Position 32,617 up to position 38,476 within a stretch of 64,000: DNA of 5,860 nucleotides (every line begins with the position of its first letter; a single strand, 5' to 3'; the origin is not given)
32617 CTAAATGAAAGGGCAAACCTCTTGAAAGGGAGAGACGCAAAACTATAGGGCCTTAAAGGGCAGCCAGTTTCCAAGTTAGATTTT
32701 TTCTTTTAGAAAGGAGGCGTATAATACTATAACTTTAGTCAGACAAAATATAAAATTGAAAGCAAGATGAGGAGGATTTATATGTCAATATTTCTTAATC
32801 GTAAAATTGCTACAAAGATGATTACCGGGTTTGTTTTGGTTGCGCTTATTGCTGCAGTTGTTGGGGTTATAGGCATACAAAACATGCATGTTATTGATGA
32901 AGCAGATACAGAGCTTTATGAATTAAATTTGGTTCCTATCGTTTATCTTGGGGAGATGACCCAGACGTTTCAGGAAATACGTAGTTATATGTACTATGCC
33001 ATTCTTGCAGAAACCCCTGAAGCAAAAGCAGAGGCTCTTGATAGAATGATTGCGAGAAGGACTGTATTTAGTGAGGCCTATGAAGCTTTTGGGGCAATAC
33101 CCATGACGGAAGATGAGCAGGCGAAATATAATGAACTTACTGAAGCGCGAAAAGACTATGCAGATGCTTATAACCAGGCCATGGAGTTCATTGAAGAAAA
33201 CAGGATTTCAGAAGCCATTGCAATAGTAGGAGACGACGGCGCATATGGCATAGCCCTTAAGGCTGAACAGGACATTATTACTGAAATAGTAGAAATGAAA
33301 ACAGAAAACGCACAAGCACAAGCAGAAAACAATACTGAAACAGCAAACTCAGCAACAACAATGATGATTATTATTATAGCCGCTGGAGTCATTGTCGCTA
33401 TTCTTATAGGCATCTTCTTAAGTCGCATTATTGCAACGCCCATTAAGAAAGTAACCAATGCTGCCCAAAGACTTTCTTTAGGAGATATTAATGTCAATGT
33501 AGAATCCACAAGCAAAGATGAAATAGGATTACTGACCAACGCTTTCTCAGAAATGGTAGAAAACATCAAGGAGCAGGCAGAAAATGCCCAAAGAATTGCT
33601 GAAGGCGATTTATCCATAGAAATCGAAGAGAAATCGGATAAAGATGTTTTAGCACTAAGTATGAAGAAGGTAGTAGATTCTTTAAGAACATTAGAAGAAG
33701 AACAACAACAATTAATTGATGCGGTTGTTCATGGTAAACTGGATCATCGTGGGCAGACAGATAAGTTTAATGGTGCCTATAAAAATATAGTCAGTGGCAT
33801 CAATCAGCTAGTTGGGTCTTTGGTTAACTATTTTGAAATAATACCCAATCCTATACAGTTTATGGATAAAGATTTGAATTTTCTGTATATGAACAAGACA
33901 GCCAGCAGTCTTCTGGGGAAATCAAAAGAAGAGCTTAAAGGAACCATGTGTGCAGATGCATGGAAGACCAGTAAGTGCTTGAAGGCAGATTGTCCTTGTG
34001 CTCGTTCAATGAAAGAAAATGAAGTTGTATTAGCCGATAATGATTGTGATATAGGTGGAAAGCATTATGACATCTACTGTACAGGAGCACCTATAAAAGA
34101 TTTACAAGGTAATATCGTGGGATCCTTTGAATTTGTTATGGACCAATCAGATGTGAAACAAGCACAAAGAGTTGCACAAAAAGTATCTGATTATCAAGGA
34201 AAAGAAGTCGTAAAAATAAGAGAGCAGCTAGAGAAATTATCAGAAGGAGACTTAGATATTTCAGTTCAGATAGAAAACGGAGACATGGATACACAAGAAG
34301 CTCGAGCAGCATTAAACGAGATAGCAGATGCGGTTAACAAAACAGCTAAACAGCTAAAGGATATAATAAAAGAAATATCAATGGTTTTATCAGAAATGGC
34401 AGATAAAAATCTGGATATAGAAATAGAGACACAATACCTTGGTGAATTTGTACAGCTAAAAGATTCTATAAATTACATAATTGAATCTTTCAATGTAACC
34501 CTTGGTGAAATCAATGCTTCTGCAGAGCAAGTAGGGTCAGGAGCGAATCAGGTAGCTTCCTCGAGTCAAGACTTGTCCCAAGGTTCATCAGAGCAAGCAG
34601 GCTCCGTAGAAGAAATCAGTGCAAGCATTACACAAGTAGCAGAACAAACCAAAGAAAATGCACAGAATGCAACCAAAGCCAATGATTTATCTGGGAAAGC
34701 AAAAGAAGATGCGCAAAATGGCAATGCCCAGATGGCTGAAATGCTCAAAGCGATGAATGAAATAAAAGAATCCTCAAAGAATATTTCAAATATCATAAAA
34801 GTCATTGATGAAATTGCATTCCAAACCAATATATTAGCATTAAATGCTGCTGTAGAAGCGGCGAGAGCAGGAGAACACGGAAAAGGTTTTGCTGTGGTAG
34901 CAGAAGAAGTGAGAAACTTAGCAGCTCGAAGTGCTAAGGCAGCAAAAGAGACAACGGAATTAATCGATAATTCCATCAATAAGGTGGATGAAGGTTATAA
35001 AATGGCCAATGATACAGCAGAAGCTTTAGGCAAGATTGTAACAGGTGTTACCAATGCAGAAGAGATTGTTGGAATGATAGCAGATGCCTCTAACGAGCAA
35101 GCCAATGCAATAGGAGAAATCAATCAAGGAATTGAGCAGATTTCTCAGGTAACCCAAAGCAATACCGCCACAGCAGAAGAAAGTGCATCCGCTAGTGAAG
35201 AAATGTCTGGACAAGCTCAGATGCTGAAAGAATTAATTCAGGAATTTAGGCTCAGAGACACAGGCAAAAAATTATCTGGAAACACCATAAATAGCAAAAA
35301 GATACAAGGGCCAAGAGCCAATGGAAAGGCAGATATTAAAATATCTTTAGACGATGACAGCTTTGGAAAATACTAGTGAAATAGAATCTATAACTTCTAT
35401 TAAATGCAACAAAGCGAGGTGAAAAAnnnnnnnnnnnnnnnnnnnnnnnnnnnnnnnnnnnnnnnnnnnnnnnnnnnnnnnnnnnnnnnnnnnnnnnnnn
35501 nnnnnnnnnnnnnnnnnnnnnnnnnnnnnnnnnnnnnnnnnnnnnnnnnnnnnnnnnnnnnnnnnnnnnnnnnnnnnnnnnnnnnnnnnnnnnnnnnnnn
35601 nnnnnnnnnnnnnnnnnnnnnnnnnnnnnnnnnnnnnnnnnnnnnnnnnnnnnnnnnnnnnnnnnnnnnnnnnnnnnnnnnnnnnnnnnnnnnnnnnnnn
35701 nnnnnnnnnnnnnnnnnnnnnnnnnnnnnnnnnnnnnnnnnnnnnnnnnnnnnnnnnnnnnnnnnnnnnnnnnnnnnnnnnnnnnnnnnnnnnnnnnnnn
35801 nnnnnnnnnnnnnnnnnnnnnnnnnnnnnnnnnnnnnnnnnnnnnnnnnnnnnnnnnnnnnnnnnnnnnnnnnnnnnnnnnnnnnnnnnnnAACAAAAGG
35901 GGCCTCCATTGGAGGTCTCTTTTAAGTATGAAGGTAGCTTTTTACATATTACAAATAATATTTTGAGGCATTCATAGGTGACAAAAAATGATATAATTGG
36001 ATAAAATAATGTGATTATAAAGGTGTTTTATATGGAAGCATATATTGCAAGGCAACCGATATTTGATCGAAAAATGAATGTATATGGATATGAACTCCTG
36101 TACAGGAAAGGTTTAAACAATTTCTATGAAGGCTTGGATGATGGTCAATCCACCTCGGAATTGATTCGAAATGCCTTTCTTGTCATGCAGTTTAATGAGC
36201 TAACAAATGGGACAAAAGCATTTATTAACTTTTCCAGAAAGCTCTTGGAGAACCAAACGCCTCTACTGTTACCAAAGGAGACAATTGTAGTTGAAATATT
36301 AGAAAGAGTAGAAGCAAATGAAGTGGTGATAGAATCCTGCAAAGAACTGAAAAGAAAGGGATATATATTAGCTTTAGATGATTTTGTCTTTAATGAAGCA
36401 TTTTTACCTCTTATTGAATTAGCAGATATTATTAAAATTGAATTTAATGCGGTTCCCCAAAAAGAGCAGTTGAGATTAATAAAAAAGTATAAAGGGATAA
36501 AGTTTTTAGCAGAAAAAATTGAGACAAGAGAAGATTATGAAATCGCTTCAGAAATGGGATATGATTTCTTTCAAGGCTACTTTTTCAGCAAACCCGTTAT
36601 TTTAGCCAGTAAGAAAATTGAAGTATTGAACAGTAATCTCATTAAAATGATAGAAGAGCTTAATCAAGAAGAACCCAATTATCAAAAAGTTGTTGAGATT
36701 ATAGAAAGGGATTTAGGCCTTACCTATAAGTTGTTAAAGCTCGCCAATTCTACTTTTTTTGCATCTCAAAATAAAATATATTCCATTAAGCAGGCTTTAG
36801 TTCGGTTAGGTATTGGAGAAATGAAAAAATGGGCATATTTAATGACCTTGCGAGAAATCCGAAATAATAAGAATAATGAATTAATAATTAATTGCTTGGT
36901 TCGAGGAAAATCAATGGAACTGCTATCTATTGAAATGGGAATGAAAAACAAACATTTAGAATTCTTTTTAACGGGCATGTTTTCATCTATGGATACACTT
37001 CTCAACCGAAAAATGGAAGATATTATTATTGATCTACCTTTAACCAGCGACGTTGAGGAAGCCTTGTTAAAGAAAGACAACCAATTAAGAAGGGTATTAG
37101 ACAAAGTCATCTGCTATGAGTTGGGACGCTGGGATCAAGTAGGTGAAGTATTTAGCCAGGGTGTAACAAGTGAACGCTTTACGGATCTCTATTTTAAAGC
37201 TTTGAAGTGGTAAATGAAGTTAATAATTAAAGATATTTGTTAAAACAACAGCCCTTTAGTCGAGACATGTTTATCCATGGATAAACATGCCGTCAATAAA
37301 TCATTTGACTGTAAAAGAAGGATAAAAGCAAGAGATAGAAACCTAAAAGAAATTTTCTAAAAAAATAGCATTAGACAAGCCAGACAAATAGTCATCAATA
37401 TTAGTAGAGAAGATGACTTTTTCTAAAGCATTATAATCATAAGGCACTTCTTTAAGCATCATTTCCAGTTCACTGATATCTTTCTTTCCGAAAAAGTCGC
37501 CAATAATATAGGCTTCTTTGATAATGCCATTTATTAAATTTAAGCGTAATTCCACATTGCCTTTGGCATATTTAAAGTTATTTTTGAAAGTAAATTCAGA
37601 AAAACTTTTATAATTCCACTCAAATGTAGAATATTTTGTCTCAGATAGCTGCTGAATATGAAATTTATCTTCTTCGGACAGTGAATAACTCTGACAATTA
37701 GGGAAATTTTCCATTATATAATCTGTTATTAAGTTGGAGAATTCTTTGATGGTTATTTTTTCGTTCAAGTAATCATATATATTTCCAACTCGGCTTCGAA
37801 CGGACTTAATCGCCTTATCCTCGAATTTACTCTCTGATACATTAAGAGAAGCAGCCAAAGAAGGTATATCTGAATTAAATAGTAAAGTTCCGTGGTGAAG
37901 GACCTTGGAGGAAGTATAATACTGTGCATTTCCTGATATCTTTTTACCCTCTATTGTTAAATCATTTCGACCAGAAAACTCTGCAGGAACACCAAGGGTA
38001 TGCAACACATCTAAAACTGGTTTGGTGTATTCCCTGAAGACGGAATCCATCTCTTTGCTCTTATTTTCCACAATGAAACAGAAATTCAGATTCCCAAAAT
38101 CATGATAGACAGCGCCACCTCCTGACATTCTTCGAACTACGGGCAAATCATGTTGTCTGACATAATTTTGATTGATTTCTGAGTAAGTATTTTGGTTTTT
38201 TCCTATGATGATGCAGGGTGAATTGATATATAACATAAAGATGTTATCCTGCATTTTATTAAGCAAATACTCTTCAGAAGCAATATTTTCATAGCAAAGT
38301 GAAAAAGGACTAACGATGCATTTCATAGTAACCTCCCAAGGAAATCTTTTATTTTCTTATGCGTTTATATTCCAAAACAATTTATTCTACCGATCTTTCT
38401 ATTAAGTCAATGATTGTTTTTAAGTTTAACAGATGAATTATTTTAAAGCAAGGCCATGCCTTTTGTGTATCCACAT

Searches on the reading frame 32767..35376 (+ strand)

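Call 99: search_protein_families(library=pfam, proteins=[window:32767-35376:+], max_evalue=0.00001)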
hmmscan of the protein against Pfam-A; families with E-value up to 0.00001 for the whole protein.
window:32767-35376:+ (869 aa): 7 families
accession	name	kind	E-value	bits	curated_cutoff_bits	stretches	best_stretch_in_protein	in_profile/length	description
PF00015.26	MCPsignal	-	6.3e-53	179.6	34.6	1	640-796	2-172/172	Methyl-accepting chemotaxis protein (MCP) signalling domain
PF12729.13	4HB_MCP_1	-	1.4e-34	119.7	27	1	11-192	1-180/181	Four helix bundle sensory module for signal transduction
PF00672.30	HAMP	-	9.7e-20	71.1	25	1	217-268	1-52/53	HAMP domain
PF02203.21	TarH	-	7.3e-15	55.8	25.2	1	10-154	3-151/177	Tar ligand binding domain homologue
PF18947.5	HAMP_2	-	1.4e-11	44.6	24.3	0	517-576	7-66/67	HAMP domain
PF08448.16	PAS_4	-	1.3e-07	32.3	23.1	1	357-462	2-107/110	PAS fold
PF13426.13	PAS_9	-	7.5e-06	26.6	27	0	365-461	6-102/103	PAS domain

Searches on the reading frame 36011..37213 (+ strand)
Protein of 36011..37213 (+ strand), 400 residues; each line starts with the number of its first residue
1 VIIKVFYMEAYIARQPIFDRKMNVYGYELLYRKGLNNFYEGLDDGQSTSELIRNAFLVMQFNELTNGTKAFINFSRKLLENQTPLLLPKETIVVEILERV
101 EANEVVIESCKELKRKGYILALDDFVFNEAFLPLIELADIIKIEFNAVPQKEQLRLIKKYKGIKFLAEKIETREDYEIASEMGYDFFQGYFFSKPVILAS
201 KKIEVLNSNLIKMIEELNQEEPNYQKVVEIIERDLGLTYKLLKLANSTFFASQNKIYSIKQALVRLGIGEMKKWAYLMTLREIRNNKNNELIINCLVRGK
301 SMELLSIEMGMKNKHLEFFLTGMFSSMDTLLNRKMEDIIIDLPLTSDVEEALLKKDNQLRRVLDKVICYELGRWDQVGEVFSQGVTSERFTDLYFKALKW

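Call 99: search_protein_families(library=pfam, proteins=[window:36011-37213:+], max_evalue=0.00001)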
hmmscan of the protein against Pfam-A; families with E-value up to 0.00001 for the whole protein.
window:36011-37213:+ (400 aa): 2 families
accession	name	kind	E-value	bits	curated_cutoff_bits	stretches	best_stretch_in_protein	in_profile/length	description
PF08668.18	HDOD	-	8.2e-18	65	22.9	1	207-327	5-130/196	HDOD domain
PF00563.25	EAL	-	7.7e-15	55.3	31.3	1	74-195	104-236/236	EAL domain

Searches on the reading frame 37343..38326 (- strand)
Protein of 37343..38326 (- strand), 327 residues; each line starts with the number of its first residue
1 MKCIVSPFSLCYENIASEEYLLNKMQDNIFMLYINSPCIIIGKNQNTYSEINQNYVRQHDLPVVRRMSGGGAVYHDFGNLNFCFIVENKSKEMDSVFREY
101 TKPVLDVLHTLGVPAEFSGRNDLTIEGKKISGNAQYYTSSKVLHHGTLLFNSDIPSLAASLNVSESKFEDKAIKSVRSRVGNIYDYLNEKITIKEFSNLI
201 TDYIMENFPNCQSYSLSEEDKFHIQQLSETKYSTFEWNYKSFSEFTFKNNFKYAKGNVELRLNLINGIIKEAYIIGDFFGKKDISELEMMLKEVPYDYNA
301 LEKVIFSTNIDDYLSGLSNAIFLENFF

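Call 99: search_protein_families(library=pfam, proteins=[window:37343-38326:-], max_evalue=0.00001)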
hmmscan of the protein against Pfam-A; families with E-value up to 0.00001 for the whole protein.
window:37343-38326:- (327 aa): 3 families
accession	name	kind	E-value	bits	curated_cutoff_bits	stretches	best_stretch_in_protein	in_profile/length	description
PF21948.1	LplA-B_cat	-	2.5e-67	227.2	27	1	12-203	3-198/200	Lipoyl protein ligase A/B catalytic domain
PF10437.14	Lip_prot_lig_C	-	4.6e-20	71.8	24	1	244-324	3-83/85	Bacterial lipoate protein ligase C-terminus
PF03099.24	BPL_LplA_LipB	-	1.5e-11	44.8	21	1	44-151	7-131/133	Biotin/lipoate A/B protein ligase family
